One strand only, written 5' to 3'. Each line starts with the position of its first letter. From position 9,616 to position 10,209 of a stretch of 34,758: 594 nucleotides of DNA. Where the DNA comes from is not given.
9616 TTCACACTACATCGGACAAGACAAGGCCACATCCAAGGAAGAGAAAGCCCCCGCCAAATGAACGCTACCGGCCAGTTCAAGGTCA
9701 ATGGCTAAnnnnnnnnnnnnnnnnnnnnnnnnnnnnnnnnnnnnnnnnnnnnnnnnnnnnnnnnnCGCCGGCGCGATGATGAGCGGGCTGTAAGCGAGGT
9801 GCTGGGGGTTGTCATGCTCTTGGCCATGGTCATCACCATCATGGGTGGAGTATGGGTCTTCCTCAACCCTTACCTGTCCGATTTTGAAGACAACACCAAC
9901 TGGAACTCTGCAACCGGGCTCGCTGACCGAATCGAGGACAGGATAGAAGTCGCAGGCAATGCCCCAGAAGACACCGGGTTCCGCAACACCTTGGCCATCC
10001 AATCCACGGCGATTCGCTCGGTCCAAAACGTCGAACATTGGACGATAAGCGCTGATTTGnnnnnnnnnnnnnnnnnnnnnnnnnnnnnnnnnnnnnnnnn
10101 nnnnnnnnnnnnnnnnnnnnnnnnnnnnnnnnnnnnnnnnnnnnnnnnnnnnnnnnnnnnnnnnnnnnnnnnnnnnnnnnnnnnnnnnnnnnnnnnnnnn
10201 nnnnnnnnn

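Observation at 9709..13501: Orphan operon of three translationally coupled class III signal peptide (pilin-like) proteins of 361, 744 and 159 aa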

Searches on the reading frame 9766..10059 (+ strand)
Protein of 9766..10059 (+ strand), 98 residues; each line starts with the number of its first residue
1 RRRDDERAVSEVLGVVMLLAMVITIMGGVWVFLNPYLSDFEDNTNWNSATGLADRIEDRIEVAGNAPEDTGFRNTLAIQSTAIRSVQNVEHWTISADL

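Call 64: search_dna_similar(query=window:9766-10059:+, collection=plasmids, mode=protein, max_evalue=1, max_rows=25)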
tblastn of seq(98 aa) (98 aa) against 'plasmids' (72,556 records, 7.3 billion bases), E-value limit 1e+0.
No match.
